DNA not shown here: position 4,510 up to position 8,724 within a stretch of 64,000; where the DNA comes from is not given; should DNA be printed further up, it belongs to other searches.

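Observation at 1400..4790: Lower-GC islet inserted at the 3' end of tamB, carrying a secreted glycine-zipper protein and bounded by a duplicated tamB terminus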

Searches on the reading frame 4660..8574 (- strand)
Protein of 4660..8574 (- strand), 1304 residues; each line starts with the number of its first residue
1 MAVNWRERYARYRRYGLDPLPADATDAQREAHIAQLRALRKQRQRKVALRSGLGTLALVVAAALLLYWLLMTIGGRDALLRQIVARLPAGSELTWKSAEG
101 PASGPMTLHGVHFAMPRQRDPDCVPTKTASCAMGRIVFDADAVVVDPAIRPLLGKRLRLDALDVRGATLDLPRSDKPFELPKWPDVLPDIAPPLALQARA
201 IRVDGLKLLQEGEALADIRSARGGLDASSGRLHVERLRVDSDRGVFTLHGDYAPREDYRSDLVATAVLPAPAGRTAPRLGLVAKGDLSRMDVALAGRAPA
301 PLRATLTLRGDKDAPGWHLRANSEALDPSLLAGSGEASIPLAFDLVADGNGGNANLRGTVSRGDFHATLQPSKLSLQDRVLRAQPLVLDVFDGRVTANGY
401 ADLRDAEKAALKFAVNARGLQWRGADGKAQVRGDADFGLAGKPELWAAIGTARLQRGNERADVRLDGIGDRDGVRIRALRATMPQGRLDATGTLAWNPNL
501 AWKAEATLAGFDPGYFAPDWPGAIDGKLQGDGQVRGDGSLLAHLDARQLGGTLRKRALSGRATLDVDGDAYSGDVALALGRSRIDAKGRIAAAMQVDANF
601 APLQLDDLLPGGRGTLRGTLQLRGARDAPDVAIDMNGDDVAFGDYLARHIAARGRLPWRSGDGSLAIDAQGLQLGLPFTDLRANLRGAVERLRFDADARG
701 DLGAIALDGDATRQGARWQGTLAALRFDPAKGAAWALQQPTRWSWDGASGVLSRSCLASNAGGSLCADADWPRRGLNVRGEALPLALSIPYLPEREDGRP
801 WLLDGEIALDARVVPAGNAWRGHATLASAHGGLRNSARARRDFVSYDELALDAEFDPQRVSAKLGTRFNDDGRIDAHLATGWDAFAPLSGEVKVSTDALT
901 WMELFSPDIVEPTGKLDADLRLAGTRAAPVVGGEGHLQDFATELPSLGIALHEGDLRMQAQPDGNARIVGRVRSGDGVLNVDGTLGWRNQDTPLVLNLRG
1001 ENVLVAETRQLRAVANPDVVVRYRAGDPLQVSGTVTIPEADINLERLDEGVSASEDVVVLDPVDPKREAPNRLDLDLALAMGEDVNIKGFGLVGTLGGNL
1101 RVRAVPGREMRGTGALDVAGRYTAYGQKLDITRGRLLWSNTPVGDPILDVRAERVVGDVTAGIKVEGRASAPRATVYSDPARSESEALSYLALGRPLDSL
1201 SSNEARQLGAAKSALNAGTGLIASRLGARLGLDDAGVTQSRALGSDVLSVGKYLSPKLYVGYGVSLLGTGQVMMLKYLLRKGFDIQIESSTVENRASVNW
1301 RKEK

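Call 6: search_protein_families(library=pfam, proteins=[window:4660-8574:-], max_evalue=0.1)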
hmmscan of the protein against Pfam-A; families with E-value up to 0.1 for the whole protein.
window:4660-8574:- (1304 aa): 1 family
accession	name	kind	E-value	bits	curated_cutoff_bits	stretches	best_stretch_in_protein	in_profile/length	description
PF04357.19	TamB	-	2.8e-61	208.3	22.4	1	973-1303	7-380/381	TamB, inner membrane protein subunit of TAM complex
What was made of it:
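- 4660..8574 (-): tamB (1304 aa), intact. Pfam TamB E=2.8e-61 (call 6).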
